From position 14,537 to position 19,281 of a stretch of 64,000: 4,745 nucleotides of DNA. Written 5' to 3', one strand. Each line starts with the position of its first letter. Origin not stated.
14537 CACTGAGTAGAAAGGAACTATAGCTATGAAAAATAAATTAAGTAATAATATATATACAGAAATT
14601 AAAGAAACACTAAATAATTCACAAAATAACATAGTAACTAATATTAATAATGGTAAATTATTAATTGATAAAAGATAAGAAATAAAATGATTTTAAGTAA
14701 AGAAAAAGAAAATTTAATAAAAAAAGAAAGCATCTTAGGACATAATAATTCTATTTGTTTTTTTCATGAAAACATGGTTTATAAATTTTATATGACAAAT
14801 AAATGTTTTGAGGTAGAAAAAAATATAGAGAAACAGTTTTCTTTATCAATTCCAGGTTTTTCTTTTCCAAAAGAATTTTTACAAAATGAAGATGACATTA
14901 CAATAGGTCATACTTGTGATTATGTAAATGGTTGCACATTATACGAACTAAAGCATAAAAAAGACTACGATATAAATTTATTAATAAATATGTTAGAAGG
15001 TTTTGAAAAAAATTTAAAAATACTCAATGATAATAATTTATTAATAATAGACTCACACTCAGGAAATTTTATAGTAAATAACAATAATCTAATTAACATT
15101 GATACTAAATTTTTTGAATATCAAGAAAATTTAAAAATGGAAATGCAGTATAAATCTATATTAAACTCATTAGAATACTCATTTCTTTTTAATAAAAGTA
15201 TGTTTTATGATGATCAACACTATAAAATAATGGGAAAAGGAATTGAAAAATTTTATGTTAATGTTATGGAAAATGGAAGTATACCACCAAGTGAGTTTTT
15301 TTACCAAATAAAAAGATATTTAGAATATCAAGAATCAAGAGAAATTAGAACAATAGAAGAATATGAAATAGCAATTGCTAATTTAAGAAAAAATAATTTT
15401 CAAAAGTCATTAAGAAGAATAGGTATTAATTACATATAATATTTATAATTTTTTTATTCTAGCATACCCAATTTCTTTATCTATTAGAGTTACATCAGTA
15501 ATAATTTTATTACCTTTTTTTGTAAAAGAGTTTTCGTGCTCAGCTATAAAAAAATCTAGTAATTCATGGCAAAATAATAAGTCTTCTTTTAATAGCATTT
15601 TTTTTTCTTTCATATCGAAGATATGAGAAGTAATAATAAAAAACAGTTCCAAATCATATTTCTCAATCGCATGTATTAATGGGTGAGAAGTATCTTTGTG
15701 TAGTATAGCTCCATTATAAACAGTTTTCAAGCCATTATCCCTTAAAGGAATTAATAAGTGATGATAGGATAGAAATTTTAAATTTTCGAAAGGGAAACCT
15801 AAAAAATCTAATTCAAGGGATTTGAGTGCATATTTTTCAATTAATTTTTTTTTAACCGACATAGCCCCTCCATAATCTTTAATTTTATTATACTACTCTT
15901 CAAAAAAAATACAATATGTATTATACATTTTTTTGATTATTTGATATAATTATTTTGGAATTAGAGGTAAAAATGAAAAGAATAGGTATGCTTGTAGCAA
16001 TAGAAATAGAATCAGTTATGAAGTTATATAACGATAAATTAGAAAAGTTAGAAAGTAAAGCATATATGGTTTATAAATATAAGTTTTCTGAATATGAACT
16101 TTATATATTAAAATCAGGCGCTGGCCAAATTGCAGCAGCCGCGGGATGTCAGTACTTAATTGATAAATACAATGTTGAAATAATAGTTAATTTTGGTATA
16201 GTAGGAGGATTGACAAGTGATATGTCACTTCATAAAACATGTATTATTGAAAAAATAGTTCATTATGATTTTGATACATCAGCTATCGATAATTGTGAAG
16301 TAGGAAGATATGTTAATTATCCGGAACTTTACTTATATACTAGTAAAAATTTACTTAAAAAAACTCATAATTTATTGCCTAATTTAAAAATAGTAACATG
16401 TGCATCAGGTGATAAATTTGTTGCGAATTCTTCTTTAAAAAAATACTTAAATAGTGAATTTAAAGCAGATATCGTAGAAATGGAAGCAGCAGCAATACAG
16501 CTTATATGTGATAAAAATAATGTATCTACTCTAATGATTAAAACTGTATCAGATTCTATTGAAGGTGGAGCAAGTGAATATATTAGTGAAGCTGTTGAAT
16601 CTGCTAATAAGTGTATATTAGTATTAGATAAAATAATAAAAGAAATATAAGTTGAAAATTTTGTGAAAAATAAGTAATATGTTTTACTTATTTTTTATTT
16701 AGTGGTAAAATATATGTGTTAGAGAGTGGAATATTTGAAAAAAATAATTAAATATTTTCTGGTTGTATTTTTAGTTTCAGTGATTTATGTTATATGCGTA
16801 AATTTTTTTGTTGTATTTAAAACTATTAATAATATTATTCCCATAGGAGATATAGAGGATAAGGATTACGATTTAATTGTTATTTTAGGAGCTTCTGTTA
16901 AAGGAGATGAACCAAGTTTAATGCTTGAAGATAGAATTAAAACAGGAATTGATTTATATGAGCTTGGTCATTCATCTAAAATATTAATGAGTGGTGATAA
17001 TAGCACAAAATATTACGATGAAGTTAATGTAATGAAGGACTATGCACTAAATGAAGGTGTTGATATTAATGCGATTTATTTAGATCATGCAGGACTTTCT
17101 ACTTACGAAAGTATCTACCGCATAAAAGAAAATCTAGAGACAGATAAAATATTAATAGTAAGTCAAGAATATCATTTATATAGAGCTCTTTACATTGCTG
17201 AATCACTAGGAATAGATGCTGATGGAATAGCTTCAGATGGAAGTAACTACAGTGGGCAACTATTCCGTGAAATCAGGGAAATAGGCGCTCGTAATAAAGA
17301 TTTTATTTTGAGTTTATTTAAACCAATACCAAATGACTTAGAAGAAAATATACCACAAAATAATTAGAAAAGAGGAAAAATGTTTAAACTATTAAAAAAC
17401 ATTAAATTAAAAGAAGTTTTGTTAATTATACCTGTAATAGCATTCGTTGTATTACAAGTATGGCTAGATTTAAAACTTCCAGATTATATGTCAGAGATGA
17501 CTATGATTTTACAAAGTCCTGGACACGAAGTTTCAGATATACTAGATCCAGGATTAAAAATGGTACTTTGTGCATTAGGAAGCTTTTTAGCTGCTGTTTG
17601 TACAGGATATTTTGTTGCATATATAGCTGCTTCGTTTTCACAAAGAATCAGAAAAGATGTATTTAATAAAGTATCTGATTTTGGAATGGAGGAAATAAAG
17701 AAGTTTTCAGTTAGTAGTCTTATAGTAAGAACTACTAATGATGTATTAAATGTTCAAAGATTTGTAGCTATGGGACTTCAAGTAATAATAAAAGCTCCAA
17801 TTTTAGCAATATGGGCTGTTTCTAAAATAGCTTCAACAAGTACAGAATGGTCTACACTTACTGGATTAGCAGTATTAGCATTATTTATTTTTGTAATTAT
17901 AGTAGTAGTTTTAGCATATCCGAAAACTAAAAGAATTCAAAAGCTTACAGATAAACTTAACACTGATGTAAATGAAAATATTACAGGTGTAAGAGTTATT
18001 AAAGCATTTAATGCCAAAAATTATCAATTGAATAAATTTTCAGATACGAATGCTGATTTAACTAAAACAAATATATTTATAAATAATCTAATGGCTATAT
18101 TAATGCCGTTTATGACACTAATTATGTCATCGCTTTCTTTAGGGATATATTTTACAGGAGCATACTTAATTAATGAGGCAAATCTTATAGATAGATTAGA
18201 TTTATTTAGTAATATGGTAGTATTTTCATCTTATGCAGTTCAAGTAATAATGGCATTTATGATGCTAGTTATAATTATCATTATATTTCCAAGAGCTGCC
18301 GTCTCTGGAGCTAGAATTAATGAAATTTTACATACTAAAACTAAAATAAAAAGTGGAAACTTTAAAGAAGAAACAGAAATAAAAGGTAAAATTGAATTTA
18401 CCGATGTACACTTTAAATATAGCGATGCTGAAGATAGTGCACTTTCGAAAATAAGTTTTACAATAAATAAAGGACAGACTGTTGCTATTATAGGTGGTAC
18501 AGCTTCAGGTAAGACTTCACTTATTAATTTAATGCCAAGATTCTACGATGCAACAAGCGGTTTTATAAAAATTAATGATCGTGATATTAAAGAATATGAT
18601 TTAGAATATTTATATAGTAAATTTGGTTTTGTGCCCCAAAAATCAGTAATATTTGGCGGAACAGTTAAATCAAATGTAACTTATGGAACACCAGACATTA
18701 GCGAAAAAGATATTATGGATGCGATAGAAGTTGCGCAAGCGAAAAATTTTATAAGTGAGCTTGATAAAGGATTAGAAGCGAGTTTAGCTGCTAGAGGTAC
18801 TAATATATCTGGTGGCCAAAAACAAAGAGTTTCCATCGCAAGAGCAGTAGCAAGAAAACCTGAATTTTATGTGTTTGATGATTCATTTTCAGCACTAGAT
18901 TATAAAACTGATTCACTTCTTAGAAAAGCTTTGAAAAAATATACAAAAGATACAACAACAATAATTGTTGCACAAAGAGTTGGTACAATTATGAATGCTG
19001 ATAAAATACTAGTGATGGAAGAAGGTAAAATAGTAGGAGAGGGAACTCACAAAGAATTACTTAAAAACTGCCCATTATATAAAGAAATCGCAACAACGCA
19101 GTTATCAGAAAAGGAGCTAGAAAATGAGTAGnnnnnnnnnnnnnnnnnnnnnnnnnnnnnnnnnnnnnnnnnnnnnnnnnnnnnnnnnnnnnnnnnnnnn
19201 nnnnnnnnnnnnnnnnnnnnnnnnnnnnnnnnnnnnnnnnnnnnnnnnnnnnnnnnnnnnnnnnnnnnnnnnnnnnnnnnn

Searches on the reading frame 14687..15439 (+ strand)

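Call 53: search_protein_families(library=pfam, proteins=[window:14687-15439:+], max_evalue=0.001)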
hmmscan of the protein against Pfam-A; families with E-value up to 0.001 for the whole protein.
window:14687-15439:+ (250 aa): 0 families

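Call 79: search_protein_families(library=pfam, proteins=[window:14687-15439:+], max_evalue=0.01)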
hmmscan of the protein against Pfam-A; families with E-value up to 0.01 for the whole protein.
window:14687-15439:+ (250 aa): 1 family
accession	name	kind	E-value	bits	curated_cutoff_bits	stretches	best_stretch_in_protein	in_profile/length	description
PF21605.3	CRLF2-like_D2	-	0.002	18.6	27.3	0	63-96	8-40/94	Cytokine receptor-like factor 2-like, D2 domain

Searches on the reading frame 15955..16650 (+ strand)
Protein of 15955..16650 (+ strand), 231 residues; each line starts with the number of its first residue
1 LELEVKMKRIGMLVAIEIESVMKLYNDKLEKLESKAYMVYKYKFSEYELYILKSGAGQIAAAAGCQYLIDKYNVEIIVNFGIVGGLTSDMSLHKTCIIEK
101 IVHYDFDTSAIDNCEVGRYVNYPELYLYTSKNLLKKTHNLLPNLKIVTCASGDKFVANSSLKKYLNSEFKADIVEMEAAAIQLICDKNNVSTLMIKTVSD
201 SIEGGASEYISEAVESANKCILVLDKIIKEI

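Call 53: search_protein_families(library=pfam, proteins=[window:15955-16650:+], max_evalue=0.001)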
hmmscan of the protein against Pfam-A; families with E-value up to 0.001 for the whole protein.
window:15955-16650:+ (231 aa): 1 family
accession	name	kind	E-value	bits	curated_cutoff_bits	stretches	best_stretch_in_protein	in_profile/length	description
PF01048.26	PNP_UDP_1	-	8.4e-26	91.2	25.1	1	10-228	2-228/233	Phosphorylase superfamily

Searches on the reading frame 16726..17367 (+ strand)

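Call 53: search_protein_families(library=pfam, proteins=[window:16726-17367:+], max_evalue=0.001)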
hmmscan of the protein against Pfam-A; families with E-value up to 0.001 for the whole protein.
window:16726-17367:+ (213 aa): 1 family
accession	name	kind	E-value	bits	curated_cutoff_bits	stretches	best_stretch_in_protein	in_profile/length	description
PF02698.23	DUF218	-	6.9e-24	84.7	27.6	1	49-162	1-104/133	DUF218 domain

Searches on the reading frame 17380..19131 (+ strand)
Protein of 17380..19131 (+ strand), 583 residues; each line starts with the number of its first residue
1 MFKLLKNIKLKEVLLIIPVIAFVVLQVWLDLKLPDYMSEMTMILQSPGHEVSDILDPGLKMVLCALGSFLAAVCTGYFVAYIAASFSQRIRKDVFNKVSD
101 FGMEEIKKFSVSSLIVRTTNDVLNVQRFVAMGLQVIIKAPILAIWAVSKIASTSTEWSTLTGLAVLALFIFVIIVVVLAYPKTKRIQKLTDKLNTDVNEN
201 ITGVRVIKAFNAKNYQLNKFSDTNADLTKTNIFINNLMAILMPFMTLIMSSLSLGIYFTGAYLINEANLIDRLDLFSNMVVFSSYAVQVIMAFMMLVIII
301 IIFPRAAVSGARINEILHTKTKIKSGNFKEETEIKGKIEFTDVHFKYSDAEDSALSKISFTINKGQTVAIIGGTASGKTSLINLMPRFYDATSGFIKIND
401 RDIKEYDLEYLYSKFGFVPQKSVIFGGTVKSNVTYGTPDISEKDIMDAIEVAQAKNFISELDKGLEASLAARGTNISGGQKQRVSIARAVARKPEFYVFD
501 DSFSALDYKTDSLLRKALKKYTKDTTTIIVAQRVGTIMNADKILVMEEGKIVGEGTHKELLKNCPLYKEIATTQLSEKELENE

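Call 79: search_protein_families(library=pfam, proteins=[window:17380-19131:+], max_evalue=0.01)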
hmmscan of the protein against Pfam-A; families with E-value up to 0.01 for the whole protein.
window:17380-19131:+ (583 aa): 3 families
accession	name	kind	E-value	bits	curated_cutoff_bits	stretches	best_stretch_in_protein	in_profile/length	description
PF00005.33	ABC_tran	-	9.8e-26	91.4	25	1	355-503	1-136/137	ABC transporter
PF00664.28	ABC_membrane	-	1.1e-23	84.7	28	1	52-292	38-273/274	ABC transporter transmembrane region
PF02463.25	SMC_N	-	1.4e-08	34.9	40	1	379-546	94-211/220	RecF/RecN/SMC N terminal domain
